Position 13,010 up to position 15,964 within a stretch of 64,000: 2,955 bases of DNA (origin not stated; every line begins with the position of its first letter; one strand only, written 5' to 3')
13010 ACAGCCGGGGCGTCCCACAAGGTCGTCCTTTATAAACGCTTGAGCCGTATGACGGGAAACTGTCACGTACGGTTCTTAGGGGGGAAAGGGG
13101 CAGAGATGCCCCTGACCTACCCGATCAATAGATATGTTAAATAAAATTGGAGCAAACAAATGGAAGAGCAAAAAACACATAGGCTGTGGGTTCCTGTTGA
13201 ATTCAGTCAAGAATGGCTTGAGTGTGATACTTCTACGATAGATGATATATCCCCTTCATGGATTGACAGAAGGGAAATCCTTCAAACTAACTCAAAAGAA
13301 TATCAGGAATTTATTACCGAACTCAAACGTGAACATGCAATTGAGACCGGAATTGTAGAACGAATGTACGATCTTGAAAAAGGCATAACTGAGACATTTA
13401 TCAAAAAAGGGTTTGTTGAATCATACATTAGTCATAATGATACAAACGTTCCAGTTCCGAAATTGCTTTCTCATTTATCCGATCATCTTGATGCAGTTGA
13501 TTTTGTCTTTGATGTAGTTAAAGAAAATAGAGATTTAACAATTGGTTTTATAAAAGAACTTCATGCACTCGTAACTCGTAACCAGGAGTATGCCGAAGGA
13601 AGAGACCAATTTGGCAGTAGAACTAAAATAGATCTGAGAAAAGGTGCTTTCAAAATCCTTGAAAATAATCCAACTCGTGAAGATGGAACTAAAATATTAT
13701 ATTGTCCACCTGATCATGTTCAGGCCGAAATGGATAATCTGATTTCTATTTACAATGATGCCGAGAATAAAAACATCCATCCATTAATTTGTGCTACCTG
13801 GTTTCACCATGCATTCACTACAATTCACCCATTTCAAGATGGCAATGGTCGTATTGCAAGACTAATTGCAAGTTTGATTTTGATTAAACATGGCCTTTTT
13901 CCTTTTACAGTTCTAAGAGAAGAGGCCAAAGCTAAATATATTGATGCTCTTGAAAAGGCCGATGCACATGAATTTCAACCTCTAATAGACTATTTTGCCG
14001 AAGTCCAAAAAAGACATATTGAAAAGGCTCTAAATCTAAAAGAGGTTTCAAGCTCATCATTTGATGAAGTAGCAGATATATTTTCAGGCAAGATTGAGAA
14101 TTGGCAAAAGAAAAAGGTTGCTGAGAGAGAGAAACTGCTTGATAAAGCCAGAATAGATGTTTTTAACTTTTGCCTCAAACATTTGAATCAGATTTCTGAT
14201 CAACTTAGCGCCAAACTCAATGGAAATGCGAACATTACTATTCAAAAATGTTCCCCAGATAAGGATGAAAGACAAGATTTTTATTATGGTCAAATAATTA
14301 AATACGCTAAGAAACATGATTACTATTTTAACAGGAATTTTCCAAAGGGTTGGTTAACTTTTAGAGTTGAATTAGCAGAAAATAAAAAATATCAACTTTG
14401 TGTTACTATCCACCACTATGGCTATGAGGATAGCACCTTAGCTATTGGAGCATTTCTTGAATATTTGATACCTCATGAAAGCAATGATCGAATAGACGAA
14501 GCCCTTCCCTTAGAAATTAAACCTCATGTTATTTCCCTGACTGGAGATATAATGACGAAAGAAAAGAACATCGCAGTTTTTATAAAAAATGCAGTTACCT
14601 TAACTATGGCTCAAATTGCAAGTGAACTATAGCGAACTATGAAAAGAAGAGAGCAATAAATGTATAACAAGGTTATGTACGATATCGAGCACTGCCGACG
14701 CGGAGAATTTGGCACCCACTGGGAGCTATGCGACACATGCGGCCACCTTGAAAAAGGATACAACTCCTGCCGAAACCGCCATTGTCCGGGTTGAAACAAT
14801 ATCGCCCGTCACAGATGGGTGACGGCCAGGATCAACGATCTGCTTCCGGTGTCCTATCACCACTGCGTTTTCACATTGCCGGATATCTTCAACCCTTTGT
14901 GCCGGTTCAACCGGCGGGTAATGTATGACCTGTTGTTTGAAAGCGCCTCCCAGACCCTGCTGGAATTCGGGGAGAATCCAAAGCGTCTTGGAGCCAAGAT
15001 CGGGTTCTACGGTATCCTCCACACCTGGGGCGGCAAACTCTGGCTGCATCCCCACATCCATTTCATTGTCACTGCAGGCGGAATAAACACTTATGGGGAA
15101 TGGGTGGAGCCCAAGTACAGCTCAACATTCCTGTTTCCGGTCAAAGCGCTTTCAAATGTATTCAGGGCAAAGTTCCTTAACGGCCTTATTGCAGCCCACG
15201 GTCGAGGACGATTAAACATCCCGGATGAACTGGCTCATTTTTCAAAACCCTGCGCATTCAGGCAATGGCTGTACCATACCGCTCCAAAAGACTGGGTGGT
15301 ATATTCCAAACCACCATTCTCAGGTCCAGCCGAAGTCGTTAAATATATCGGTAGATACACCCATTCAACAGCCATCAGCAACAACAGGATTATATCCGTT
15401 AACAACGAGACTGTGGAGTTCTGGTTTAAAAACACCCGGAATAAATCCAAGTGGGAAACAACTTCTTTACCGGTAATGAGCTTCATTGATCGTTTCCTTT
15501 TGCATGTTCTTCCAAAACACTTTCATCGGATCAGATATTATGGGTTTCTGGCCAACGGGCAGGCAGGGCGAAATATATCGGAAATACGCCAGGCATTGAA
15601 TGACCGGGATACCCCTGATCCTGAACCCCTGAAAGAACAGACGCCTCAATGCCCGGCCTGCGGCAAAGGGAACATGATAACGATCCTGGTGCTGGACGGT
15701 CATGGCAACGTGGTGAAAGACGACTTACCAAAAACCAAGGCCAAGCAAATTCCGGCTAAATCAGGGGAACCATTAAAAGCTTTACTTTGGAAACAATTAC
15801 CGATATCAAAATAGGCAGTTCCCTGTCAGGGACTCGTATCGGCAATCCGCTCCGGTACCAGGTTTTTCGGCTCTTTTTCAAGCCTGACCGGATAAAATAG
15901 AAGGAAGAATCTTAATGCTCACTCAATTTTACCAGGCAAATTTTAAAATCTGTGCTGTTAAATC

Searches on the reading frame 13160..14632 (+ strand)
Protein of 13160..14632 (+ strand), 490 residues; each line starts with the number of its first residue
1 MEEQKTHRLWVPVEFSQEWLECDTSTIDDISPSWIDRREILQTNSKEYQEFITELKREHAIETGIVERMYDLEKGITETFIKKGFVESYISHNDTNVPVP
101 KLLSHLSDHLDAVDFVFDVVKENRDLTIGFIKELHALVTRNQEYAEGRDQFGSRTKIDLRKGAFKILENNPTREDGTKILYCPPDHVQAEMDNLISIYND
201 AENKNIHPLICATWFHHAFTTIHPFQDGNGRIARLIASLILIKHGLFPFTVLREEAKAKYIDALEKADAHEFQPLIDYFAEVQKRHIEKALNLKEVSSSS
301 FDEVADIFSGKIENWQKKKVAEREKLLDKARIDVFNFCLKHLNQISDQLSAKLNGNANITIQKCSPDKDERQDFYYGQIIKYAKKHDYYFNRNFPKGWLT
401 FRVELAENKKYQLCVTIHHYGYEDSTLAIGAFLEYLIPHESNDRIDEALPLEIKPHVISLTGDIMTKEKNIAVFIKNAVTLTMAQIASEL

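Call 8: search_protein_families(library=pfam, proteins=[window:13160-14632:+])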
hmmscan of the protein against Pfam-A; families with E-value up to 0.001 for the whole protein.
window:13160-14632:+ (490 aa): 2 families
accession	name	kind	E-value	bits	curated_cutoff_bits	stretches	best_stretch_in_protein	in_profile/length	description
PF02661.23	Fic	-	9.7e-18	65.2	24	1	126-241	2-93/93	Fic/DOC family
PF05340.17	DUF740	-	0.00086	18.6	21.2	0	252-328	198-274/624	Protein of unknown function (DUF740)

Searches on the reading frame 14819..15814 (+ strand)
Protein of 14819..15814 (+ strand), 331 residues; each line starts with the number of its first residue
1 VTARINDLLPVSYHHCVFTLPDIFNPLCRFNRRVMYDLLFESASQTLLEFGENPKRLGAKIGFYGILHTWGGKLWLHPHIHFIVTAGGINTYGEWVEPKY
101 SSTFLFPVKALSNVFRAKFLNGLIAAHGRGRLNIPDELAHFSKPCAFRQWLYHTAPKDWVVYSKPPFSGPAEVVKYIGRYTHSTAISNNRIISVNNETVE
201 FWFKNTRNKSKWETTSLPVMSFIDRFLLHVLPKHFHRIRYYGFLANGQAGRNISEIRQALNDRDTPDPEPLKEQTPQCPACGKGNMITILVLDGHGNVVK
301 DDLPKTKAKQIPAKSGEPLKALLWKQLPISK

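Call 8: search_protein_families(library=pfam, proteins=[window:14819-15814:+])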
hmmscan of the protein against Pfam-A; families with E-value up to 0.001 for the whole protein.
window:14819-15814:+ (331 aa): 1 family
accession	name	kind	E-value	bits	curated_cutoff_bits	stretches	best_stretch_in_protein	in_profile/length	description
PF04986.18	Y2_Tnp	-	4.8e-57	193.3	20.9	1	62-246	1-178/183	Putative transposase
